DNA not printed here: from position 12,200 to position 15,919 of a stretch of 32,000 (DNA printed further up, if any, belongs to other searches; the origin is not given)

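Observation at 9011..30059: Candidate uncharacterised neighbourhood: extracellular oxidation plus small-enzyme clean-up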

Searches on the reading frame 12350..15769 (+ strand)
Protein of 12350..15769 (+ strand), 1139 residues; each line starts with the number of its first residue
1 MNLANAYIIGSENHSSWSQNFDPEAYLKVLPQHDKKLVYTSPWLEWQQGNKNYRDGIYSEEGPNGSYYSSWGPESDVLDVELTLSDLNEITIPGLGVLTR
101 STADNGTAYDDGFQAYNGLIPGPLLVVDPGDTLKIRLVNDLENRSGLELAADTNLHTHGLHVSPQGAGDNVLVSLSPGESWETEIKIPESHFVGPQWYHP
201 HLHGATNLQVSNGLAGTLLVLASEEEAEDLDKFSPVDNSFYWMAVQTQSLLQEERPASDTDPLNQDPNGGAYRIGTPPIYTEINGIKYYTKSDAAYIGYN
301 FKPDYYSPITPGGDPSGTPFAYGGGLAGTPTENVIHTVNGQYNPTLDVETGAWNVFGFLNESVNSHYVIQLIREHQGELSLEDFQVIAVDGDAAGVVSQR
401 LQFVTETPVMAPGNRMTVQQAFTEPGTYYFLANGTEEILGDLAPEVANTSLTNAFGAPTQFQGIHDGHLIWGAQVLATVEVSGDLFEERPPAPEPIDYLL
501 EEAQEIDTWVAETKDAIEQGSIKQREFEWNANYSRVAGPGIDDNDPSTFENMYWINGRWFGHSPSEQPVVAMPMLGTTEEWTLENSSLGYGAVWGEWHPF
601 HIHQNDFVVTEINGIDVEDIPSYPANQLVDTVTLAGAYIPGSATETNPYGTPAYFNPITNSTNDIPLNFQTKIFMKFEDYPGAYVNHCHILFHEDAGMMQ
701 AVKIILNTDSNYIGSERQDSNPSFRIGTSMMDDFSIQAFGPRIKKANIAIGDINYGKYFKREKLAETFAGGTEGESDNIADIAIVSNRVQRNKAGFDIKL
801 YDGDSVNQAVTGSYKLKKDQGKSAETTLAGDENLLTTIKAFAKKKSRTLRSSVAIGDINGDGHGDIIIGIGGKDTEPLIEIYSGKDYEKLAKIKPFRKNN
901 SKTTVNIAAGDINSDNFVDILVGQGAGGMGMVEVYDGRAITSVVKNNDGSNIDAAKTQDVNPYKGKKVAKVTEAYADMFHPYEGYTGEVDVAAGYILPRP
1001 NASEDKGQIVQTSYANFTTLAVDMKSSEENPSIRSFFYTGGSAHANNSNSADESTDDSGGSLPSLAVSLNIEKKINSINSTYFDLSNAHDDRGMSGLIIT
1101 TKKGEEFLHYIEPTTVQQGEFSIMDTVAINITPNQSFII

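Call 5: search_protein_families(library=pfam, proteins=[window:12350-15769:+], max_evalue=0.01)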
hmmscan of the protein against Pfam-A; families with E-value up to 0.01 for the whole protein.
window:12350-15769:+ (1139 aa): 4 families
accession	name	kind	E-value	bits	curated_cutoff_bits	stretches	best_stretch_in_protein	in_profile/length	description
PF07731.20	Cu-oxidase_2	-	9.2e-15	55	20.4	1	561-702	29-131/137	Multicopper oxidase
PF07732.21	Cu-oxidase_3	-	2e-13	50.9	21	1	113-223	17-117/119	Multicopper oxidase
PF01839.29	FG-GAP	-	1.5e-08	34.8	22.1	1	851-870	3-22/37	FG-GAP repeat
PF13517.12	FG-GAP_3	-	1.1e-05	26.3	26.9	1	857-922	1-61/61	FG-GAP-like repeat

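Call 7: find_encoding_contigs(protein=window:12350-15769:+, flank=10000, max_places=10)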
Protein window:12350-15769:+ (1139 aa): no gene with exactly this product is on record in the collection.

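Call 9: find_related_loci(query=window:12350-15769:+, collection=genome_contigs, flank=10000)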
Query window:12350-15769:+ (1139 aa) in genome_contigs; peptide patterns used: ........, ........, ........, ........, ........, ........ (x = any residue, [..] = any of these).
12 stretches matched a pattern; 2 encode a relative of the query (tblastn E <= 1e-3); 2 distinct loci.
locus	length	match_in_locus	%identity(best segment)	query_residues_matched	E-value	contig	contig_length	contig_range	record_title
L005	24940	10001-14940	81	1-1139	0e+0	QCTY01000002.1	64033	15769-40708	Synechococcus sp. AG-676-F02 Ga0171711_1002, whole genome shotgun sequence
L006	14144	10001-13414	80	1-1136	0e+0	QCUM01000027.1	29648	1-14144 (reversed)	Synechococcus sp. AG-679-D13 Ga0171717_127, whole genome shotgun sequence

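Call 11: find_homologous_proteins(query=window:12350-15769:+, max_evalue=0.00001)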
Query window:12350-15769:+ (1139 aa): 181 proteins with E <= 0.00001 among 8000 candidates; the best 120 are listed.
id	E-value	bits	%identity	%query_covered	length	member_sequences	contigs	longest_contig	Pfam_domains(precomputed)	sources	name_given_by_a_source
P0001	0.0e+0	2438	92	100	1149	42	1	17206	PF01839.30,PF07731.21,PF13517.13,PF07732.22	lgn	-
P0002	0.0e+0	2143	79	100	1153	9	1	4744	PF01839.30,PF07731.21,PF13517.13,PF07732.22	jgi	-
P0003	0.0e+0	2036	71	59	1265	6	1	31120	PF01839.30,PF07731.21,PF13517.13,PF00805.29,PF07732.22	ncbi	-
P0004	0.0e+0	2029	72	59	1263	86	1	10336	PF01839.30,PF07731.21,PF13517.13,PF00805.29,PF07732.22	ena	-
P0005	0.0e+0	1311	55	76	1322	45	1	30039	PF01839.30,PF07731.21,PF13517.13,PF07732.22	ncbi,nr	ncbi:MAG: multicopper oxidase domain-containing protein [Synechococcus sp. BS307-5m-G38]|nr:multicop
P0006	0.0e+0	1277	55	74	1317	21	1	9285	PF01839.30,PF07731.21,PF07732.22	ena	-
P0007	0.0e+0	1265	55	72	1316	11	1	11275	PF01839.30,PF07731.21,PF13517.13,PF07732.22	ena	-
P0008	0.0e+0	1263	55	73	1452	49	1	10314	PF01839.30,PF07731.21,PF00353.26,PF07732.22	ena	-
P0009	0.0e+0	1261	56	72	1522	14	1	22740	PF01839.30,PF07731.21,PF12518.14,PF00353.26,PF07732.22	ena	-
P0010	0.0e+0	1255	54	76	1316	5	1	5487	PF07731.21,PF13517.13,PF07732.22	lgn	-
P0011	0.0e+0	1246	55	72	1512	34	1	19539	PF01839.30,PF07731.21,PF12518.14,PF00353.26,PF07732.22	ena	-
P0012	0.0e+0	1245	55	72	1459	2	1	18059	PF01839.30,PF07731.21,PF00353.26,PF07732.22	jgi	-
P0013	0.0e+0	1241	50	99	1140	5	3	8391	PF01839.30,PF07731.21,PF07732.22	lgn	-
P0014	0.0e+0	1239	53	75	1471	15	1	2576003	PF01839.30,PF07731.21,PF13517.13,PF00353.26,PF07732.22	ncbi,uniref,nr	ncbi:multicopper oxidase domain-containing protein [Synechococcus sp. PROS-U-1]|uniref:multicopper o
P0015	0.0e+0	1239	55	71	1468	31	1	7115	PF01839.30,PF07731.21,PF12518.14,PF13517.13,PF00353.26,PF07732.22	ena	-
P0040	3.5e-240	818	43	97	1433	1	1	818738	PF13448.12,PF01839.30,PF07731.21,PF13517.13,PF07732.22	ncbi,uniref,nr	ncbi:DUF4114 domain-containing protein [Anabaena sphaerica FACHB-251]|uniref:DUF4114 domain-containi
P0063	1.6e-230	786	41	96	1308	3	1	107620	PF01839.30,PF07731.21,PF00353.26,PF07732.22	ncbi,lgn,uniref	ncbi:multicopper oxidase domain-containing protein [Aerosakkonemataceae cyanobacterium BLCC-F154]|un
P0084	2.3e-218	746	39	99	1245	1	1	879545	PF01839.30,PF07731.21,PF13517.13,PF07732.22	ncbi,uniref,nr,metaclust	ncbi:multicopper oxidase domain-containing protein [Gloeothece verrucosa]|uniref:Multicopper oxidase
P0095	7.3e-211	721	40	89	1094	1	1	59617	PF01839.30,PF07731.21,PF13517.13,PF07732.22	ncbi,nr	ncbi:MAG: multicopper oxidase domain-containing protein [Pseudanabaenaceae cyanobacterium bins.68]|n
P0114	2.1e-171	590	33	98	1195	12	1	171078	PF01839.30,PF07731.21,PF13517.13,PF07732.22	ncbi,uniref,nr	ncbi:multicopper oxidase domain-containing protein [Synechococcus sp. MU1650]|uniref:multicopper oxi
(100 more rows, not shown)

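Call 12: find_encoding_contigs(protein=P0014, flank=10000, max_places=3)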
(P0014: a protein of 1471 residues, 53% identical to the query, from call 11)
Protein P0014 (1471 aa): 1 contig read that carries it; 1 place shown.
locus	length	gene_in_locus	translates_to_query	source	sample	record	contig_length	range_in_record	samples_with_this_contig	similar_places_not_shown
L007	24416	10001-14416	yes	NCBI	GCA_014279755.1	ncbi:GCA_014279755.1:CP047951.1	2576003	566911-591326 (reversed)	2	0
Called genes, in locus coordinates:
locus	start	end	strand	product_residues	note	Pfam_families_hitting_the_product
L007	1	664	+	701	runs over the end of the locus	PF02922:CBM_48 (weak), PF00128:Alpha-amylase, PF21156:ISOA1-3_C (weak)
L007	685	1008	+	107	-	PF01740:STAS, PF13466:STAS_2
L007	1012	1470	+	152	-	PF13581:HATPase_c_2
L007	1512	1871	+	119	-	PF02627:CMD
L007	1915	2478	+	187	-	-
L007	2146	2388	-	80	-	-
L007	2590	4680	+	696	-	PF07228:SpoIIE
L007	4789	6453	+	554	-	PF00128:Alpha-amylase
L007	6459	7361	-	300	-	PF07110:EthD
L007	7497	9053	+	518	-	-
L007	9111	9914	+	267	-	PF00903:Glyoxalase (weak)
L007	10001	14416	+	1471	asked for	PF07732:Cu-oxidase_3, PF07731:Cu-oxidase_2, PF13517:FG-GAP_3 (faint), PF01839:FG-GAP (weak), PF00353:HemolysinCabind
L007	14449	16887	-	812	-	PF00488:MutS_V, PF20297:MSSS (weak), PF01713:Smr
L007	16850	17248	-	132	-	PF00903:Glyoxalase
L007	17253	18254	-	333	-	PF00490:ALAD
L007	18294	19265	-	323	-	PF00226:DnaJ, PF01556:DnaJ_C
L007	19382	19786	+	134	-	-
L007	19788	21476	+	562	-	PF00916:Sulfate_transp, PF01740:STAS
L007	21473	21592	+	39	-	-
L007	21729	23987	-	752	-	PF00353:HemolysinCabind (weak)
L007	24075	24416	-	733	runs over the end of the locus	PF00353:HemolysinCabind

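Call 13: find_encoding_contigs(protein=P0005, flank=10000, max_places=3)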
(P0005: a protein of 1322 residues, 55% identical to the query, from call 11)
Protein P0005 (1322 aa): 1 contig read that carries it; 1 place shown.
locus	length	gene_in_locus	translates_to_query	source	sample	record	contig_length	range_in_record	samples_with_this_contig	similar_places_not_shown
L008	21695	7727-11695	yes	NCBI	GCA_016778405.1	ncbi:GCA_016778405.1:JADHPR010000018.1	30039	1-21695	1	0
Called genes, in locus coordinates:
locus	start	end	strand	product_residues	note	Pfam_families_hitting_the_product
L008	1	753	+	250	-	PF01740:STAS (weak), PF13466:STAS_2 (weak)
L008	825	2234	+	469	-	PF00515:TPR_1 (faint), PF07719:TPR_2 (faint), PF13181:TPR_8 (faint), PF13424:TPR_12 (faint), PF13428:TPR_14 (faint), PF25064:ARM_TT21_5th (faint), PF14559:TPR_19 (weak), PF13759:2OG-FeII_Oxy_5, +1 more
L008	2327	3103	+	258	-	PF07366:SnoaL (faint), PF12680:SnoaL_2, PF13577:SnoaL_4 (faint), PF12680:SnoaL_2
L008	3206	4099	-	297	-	PF07110:EthD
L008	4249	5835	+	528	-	-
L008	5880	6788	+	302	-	PF01545:Cation_efflux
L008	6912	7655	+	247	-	PF00903:Glyoxalase (weak)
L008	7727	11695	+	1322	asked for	PF07731:Cu-oxidase_2 (faint), PF07732:Cu-oxidase_3, PF13517:FG-GAP_3 (faint), PF01839:FG-GAP (weak)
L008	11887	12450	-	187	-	-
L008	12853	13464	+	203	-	PF01965:DJ-1_PfpI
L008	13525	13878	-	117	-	PF02627:CMD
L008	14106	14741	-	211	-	PF06175:MiaE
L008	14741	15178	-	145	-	PF01220:DHquinase_II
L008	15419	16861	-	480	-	PF00128:Alpha-amylase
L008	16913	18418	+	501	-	PF00370:FGGY_N, PF02782:FGGY_C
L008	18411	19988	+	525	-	PF01266:DAO, PF12831:FAD_oxidored (faint), PF16901:DAO_C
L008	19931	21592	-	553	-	PF00128:Alpha-amylase, PF16657:Malt_amylase_C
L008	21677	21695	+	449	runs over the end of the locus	PF00171:Aldedh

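Call 14: find_encoding_contigs(protein=P0040, flank=10000, max_places=2)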
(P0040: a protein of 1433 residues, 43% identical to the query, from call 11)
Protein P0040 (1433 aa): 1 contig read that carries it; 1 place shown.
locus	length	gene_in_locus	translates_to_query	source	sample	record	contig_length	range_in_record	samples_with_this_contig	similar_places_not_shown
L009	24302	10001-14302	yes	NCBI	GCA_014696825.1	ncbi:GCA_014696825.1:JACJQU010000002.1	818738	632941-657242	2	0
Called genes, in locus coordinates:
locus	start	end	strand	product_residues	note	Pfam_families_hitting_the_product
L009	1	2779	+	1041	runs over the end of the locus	PF12965:DUF3854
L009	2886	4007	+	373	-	-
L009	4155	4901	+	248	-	PF06051:DUF928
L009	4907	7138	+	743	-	PF05226:CHASE2, PF00211:Guanylate_cyc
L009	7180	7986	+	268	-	PF23023:Anti-Pycsar_Apyc1, PF00753:Lactamase_B, PF12706:Lactamase_B_2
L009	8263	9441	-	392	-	PF06772:LtrA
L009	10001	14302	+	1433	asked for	PF07732:Cu-oxidase_3, PF13517:FG-GAP_3 (faint), PF07731:Cu-oxidase_2, PF01839:FG-GAP (faint), PF13448:DUF4114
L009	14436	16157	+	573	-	PF00395:SLH, PF04966:OprB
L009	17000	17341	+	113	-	PF02627:CMD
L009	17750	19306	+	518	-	PF07110:EthD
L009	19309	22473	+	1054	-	PF02627:CMD, PF07110:EthD, PF00903:Glyoxalase (weak), PF12680:SnoaL_2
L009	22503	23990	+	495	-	PF07862:Nif11, PF12680:SnoaL_2, PF07366:SnoaL (faint), PF12680:SnoaL_2, PF03992:ABM (weak)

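Call 15: find_encoding_contigs(protein=P0084, flank=10000, max_places=2)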
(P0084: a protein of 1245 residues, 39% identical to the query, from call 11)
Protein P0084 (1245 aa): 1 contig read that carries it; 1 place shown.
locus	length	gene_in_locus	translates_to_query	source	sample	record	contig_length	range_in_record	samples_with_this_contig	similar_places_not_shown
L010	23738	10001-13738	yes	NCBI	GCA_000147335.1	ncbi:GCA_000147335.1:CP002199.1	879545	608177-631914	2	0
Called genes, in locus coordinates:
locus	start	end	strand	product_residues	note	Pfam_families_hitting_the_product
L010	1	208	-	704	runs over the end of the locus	PF02922:CBM_48, PF00128:Alpha-amylase, PF21156:ISOA1-3_C, PF21331:Isoamylase_C (weak)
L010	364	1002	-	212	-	PF01965:DJ-1_PfpI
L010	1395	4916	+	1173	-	PF00931:NB-ARC, PF23414:Beta-prop_EML_2, PF24782:WD40_MABP1-WDR62_2nd, PF24807:WD40_CDC20-Fz, PF24814:WD40_Prp19, PF24817:WD40_WDHD1_1st, PF25171:Beta-prop_WDR36-Utp21_1st, PF25173:Beta-prop_WDR3_1st, +183 more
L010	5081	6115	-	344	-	PF08100:Dimerisation, PF00891:Methyltransf_2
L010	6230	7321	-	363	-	PF08545:ACP_syn_III, PF08541:ACP_syn_III_C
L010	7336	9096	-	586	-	PF02776:TPP_enzyme_N, PF00205:TPP_enzyme_M, PF02775:TPP_enzyme_C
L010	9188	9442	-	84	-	-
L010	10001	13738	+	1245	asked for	PF07732:Cu-oxidase_3, PF07731:Cu-oxidase_2, PF13517:FG-GAP_3 (faint), PF01839:FG-GAP (weak)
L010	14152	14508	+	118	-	PF02627:CMD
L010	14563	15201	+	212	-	-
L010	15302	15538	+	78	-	PF09360:zf-CDGSH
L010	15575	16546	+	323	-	PF07110:EthD (weak)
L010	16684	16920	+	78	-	PF09360:zf-CDGSH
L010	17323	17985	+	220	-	PF00702:Hydrolase, PF13419:HAD_2, PF13242:Hydrolase_like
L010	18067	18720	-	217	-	PF07885:Ion_trans_2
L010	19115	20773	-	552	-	PF04966:OprB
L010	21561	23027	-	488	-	PF11794:HpaB_N, PF03241:HpaB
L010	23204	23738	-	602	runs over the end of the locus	PF01266:DAO (faint), PF04820:Trp_halogenase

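Call 16: find_encoding_contigs(protein=P0114, flank=10000, max_places=2)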
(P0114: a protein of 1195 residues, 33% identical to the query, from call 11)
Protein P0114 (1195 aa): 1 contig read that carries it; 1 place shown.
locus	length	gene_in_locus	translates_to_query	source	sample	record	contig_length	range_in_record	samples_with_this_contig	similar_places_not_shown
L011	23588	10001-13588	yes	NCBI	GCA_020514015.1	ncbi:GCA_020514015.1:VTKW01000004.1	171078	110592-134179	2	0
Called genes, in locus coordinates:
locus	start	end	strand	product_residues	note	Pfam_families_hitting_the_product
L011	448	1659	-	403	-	PF04055:Radical_SAM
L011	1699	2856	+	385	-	PF27675:YCF81_N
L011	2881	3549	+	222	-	PF00574:CLP_protease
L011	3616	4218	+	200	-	PF00574:CLP_protease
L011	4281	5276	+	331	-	PF00670:AdoHcyase_NAD (weak), PF02826:2-Hacid_dh_C (weak), PF03446:NAD_binding_2 (faint), PF03807:F420_oxidored (weak), PF07991:KARI_N, PF01450:KARI_C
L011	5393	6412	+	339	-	PF03186:CobD_Cbib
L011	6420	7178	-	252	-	PF02397:Bac_transf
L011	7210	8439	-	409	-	PF13439:Glyco_transf_4, PF13579:Glyco_trans_4_4 (weak), PF00534:Glycos_transf_1, PF13692:Glyco_trans_1_4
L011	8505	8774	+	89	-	-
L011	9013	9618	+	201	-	PF13671:AAA_33 (weak)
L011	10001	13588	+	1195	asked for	PF07731:Cu-oxidase_2 (faint), PF07732:Cu-oxidase_3, PF01839:FG-GAP (weak), PF13517:FG-GAP_3 (weak)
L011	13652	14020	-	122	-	-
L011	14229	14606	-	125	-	-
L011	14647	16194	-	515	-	PF00732:GMC_oxred_N, PF13450:NAD_binding_8 (weak), PF05199:GMC_oxred_C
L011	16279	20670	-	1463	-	PF07731:Cu-oxidase_2, PF01839:FG-GAP (faint)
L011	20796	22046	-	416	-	PF06779:MFS_4, PF07690:MFS_1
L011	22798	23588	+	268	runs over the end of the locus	PF13489:Methyltransf_23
